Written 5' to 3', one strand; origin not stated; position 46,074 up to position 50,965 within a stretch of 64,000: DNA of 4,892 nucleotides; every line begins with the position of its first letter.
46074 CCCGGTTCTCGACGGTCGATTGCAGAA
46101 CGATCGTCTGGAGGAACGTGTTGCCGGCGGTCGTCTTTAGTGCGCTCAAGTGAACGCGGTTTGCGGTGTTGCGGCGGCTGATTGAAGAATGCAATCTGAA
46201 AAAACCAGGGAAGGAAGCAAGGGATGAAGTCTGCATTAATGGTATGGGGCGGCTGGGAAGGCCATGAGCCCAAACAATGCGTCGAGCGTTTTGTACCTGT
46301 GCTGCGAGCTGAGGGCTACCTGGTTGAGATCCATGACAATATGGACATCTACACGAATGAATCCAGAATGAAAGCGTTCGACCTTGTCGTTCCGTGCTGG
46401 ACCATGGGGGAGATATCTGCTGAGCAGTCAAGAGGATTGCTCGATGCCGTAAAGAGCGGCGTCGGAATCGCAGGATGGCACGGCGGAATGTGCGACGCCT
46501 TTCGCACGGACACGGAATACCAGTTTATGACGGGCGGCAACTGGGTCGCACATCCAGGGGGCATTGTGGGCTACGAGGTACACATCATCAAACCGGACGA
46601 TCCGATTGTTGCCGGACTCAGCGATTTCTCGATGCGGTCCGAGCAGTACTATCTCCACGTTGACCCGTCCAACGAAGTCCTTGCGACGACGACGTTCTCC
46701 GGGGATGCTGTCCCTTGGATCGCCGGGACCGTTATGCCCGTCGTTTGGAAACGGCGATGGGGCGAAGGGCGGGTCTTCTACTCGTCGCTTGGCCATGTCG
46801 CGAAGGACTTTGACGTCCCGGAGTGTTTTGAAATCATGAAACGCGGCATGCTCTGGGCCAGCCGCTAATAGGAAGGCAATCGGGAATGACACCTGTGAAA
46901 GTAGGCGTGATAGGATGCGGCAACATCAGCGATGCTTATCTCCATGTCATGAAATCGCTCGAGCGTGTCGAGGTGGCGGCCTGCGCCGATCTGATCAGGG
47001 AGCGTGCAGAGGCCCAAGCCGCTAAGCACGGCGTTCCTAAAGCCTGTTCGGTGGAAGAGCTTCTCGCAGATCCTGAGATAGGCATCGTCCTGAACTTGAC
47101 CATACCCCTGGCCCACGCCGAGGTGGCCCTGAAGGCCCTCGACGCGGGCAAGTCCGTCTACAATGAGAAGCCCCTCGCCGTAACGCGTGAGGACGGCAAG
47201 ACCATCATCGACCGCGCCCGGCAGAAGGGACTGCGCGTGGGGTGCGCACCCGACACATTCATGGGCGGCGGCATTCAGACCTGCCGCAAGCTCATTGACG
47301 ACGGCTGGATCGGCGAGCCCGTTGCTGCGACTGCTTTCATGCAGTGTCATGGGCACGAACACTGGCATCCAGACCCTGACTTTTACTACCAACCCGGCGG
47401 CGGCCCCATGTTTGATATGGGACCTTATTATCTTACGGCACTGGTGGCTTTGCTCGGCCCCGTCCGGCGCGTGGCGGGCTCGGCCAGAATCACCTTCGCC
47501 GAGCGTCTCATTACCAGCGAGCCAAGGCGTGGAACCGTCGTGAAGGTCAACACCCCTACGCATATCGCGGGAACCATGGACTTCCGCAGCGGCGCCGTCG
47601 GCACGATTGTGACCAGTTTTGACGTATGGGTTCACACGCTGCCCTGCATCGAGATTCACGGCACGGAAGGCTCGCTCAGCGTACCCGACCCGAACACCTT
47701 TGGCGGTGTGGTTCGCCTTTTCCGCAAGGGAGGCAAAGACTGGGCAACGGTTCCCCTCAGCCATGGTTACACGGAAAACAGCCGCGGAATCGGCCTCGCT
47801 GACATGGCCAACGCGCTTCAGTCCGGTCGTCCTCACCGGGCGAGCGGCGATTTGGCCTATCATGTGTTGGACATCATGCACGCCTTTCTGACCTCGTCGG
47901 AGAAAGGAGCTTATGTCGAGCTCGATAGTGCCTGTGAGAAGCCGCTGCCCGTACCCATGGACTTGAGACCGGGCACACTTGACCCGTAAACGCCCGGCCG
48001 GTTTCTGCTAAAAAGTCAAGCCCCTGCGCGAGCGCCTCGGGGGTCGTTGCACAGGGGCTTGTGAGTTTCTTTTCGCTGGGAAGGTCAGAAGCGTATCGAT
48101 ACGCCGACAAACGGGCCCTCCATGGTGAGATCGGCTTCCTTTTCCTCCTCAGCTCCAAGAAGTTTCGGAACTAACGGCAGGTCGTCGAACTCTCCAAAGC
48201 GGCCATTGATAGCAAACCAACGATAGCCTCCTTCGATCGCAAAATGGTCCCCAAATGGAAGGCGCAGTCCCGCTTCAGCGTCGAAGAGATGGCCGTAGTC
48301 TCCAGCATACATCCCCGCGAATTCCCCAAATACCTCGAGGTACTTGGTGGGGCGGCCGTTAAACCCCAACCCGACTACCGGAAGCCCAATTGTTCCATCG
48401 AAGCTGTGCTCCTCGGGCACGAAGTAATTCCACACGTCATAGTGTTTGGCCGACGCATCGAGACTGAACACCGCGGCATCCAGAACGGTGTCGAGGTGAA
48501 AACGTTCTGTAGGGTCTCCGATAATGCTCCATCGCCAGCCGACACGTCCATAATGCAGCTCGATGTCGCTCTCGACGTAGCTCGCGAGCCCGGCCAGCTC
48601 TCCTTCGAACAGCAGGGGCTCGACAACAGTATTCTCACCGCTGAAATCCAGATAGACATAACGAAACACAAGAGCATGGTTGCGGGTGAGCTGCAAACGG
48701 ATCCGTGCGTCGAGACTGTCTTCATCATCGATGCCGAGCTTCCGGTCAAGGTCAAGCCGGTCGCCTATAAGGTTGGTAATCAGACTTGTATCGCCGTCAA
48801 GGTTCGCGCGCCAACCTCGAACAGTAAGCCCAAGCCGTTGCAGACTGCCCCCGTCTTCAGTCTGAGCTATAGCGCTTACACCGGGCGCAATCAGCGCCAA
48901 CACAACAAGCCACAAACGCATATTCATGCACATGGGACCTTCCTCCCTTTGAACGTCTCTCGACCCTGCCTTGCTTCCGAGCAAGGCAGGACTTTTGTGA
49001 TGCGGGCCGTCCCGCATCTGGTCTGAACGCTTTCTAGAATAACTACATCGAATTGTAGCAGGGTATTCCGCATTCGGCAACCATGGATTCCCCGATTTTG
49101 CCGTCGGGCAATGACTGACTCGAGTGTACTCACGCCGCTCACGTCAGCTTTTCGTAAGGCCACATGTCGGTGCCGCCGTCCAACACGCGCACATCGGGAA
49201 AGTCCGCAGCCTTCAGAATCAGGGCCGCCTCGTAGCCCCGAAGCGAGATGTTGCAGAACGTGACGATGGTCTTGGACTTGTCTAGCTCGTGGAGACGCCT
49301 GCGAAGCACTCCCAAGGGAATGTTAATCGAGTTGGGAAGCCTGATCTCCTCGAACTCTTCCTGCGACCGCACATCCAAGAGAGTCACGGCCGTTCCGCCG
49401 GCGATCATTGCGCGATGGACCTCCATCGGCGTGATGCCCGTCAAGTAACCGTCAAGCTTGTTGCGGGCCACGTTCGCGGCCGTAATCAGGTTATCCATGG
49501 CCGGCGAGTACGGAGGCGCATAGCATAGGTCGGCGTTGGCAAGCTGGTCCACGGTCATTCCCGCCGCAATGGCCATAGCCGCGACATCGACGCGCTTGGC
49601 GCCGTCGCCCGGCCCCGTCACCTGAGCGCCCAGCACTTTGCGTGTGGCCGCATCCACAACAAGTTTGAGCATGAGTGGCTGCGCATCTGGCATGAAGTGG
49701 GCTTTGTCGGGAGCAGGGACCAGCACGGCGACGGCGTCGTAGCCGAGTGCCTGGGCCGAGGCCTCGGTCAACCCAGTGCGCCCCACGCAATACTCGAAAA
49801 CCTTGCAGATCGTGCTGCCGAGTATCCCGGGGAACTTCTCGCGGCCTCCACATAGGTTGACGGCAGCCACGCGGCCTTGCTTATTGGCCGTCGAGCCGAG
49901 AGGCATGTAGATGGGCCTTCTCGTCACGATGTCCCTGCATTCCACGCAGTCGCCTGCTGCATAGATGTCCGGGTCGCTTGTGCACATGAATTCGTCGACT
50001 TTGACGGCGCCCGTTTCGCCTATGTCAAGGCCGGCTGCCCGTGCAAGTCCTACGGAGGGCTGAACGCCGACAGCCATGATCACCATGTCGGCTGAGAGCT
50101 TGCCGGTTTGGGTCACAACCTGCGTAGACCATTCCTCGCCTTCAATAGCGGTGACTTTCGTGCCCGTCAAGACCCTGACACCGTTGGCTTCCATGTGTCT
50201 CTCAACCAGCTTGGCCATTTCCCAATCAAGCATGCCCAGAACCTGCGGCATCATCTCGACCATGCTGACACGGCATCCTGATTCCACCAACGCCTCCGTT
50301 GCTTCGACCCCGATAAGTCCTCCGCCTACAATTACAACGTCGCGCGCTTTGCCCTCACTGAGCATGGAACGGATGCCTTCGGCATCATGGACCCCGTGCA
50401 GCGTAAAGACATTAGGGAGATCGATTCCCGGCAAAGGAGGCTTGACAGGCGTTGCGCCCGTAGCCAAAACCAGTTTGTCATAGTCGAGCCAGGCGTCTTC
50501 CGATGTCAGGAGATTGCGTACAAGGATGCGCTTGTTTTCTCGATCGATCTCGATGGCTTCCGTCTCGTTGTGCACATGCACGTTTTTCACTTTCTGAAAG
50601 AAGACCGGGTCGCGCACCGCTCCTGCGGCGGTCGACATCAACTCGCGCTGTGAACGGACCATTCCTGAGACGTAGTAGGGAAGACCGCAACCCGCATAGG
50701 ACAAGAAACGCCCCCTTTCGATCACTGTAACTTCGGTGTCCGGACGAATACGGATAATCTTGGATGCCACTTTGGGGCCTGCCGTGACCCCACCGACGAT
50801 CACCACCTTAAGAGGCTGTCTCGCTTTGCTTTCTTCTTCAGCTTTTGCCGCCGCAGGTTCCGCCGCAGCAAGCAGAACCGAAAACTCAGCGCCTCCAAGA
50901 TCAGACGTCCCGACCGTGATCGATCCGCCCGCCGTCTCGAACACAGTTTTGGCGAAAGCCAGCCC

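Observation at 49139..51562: One ORF fuses a sensor-less histidine-kinase core to a CoA-disulfide-reductase/persulfide-reductase-like flavoenzyme with a rhodanese domain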

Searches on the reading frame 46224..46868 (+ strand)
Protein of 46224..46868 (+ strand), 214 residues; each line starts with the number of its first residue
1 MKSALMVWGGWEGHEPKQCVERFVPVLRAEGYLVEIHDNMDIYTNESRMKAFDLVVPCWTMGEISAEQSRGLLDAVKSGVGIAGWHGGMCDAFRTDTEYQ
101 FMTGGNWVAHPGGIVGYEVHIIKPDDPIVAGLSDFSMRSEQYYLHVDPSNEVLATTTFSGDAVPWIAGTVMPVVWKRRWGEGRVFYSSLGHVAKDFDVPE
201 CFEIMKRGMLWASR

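Call 22: search_protein_families(library=pfam, proteins=[window:46224-46868:+], max_evalue=0.001)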
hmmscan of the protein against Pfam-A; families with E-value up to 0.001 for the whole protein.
window:46224-46868:+ (214 aa): 1 family
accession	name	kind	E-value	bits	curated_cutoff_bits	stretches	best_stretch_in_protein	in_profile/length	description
PF06283.17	ThuA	-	1.3e-46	159.9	33.4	1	4-212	2-209/209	Trehalose utilisation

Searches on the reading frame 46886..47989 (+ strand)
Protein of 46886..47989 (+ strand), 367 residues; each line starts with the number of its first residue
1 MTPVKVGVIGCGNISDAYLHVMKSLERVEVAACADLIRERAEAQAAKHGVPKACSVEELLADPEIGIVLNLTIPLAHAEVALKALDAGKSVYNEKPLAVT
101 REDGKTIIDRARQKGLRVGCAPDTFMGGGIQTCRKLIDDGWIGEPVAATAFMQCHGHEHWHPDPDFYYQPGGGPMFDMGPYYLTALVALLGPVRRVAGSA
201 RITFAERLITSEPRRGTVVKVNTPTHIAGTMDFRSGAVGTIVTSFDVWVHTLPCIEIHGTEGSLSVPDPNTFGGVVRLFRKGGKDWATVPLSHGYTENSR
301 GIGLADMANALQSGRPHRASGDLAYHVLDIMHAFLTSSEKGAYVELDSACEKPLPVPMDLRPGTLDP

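Call 22: search_protein_families(library=pfam, proteins=[window:46886-47989:+], max_evalue=0.001)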
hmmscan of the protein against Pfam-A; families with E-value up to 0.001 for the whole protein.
window:46886-47989:+ (367 aa): 4 families
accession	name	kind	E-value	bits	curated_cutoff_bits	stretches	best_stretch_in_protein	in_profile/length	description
PF22725.1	GFO_IDH_MocA_C3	-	1.6e-23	83.5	27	1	130-264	1-123/124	GFO/IDH/MocA C-terminal domain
PF01408.29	GFO_IDH_MocA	-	4.3e-21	76.2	24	1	4-119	1-117/120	Oxidoreductase family, NAD-binding Rossmann fold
PF02894.22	GFO_IDH_MocA_C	-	1e-09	39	22.9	1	134-346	1-218/218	Oxidoreductase family, C-terminal alpha/beta domain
PF03447.22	NAD_binding_3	-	5.8e-07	30.7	24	1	10-118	1-113/116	Homoserine dehydrogenase, NAD binding domain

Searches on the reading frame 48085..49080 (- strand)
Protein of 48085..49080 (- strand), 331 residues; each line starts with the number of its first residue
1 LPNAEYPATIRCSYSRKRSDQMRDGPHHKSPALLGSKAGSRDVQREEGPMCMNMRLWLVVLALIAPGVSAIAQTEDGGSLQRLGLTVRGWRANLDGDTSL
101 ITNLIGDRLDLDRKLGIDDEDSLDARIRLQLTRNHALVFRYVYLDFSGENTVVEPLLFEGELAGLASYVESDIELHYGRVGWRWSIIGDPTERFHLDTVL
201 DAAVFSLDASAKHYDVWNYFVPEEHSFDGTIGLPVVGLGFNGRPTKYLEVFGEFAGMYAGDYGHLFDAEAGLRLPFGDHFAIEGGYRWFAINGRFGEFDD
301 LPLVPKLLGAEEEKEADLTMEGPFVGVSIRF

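Call 22: search_protein_families(library=pfam, proteins=[window:48085-49080:-], max_evalue=0.001)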
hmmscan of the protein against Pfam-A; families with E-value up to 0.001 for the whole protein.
window:48085-49080:- (331 aa): 0 families
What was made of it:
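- Checked: The 'OMP gene' downstream (48085-49080) has a signal-peptide-like N-terminus and a C-terminal Phe but no Pfam match (call 22).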

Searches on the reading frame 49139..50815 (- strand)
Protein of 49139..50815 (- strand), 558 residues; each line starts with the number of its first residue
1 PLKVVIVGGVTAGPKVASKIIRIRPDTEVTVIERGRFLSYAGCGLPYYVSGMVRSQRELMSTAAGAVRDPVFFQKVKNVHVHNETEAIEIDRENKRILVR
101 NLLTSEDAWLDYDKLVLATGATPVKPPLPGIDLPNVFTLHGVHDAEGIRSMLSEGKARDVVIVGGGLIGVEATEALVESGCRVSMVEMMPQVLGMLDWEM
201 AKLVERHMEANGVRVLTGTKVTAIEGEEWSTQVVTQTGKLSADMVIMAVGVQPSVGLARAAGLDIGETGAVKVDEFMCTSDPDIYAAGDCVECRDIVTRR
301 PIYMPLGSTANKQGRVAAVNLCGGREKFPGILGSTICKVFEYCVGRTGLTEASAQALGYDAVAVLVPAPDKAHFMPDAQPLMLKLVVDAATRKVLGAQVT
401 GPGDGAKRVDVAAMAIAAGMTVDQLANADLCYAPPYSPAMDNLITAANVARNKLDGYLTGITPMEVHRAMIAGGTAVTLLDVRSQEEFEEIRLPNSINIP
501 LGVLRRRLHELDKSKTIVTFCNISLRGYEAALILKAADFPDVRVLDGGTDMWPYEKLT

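Call 16: search_solved_structures(query=window:49139-50815:-, max_evalue=1e-20, show_alignments=2)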
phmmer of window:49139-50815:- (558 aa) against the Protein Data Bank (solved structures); distinct sequences matched with E-value up to 1e-20: 51.
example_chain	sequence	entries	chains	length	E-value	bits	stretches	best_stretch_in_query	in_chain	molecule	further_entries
6pfz_D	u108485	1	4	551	3.4e-151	507.9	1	3-552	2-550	NADH oxidase (NoxA-3)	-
3icr_A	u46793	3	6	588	1.6e-109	370.4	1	3-551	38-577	Coenzyme A-Disulfide Reductase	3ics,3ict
3iwa_A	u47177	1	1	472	1.8e-104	353.8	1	4-456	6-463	FAD-dependent pyridine nucleotide-disulphide oxidoreductase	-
3nta_A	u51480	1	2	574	5.2e-103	348.9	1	3-530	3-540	FAD-dependent pyridine nucleotide-disulphide oxidoreductase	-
4ocg_A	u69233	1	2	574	9.2e-103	348.1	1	3-530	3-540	FAD-dependent pyridine nucleotide-disulphide oxidoreductase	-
3ntd_A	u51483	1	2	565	1.1e-101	344.5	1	3-530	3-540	FAD-dependent pyridine nucleotide-disulphide oxidoreductase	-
3nt6_A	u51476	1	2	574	3.3e-100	339.7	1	3-530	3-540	FAD-dependent pyridine nucleotide-disulphide oxidoreductase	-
8a56_A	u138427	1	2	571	3e-96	326.6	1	3-549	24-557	Coenzyme A-persulfide reductase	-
6ruz_A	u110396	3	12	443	2.3e-87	297.3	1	3-451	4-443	NADH oxidase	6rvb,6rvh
3kd9_A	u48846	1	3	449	1.5e-86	294.6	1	3-451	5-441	Coenzyme A disulfide reductase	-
4fx9_A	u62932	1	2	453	1.8e-86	294.4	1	3-450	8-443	Coenzyme A disulfide reductase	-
5l1n_A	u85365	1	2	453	7.3e-86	292.3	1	3-450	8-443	Coenzyme A disulfide reductase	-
3cgb_A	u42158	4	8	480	9.3e-85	288.7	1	3-448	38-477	Pyridine nucleotide-disulfide oxidoreductase, class I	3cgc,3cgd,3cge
1nhr_A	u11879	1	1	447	2.7e-75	257.4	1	2-447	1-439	NADH PEROXIDASE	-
1joa_A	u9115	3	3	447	3.8e-75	257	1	2-447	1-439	NADH PEROXIDASE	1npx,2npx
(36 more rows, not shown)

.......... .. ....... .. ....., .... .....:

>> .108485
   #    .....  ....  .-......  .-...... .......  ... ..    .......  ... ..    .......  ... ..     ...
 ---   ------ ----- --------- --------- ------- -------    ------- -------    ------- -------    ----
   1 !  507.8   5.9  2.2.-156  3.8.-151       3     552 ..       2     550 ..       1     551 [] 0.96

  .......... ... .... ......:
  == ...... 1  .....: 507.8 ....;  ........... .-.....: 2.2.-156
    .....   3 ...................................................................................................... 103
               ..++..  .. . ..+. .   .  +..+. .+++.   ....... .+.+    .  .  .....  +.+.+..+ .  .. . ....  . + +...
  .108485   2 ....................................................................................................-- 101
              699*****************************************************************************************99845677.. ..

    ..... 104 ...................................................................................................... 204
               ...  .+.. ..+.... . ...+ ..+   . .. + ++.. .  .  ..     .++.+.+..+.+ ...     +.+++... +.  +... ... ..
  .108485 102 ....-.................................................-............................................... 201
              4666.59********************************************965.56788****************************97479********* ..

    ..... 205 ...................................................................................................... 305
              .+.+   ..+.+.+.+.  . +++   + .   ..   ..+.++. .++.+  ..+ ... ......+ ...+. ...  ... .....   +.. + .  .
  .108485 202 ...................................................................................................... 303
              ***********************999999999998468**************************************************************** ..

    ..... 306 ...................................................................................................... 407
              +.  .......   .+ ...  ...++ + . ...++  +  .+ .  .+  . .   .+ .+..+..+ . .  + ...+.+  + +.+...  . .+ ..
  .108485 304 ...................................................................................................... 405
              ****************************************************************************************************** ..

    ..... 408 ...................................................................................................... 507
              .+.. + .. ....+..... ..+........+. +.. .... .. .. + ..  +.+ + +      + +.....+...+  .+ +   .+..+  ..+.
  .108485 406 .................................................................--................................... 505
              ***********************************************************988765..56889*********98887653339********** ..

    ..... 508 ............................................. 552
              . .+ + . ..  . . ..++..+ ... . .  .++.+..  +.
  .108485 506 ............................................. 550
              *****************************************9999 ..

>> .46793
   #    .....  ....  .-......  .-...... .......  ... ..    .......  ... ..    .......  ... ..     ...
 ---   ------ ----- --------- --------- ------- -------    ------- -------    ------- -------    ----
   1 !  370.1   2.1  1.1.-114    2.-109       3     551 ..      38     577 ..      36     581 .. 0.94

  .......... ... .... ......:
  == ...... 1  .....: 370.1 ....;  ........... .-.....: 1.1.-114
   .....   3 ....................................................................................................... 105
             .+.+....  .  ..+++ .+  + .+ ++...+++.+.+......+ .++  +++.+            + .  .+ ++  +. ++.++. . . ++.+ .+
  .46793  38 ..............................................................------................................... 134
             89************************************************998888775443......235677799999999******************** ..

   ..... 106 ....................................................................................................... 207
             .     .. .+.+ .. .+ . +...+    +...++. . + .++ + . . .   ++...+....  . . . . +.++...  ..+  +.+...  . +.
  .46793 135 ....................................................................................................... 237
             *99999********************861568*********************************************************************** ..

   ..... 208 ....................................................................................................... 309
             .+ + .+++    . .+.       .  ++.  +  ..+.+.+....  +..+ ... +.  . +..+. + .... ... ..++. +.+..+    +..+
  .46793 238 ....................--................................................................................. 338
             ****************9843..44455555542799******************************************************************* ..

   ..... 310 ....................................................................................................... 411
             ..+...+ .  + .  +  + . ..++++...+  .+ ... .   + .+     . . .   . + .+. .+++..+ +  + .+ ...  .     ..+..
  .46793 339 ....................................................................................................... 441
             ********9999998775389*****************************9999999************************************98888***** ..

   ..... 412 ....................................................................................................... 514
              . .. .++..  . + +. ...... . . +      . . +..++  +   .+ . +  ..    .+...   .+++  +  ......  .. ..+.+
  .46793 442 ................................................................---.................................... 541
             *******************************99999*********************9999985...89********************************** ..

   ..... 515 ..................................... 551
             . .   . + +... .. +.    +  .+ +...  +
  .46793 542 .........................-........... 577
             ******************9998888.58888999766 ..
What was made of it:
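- The lid loop over the CoA site is partly conserved (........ against TTYGAVR in AfNpsr, call 16).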
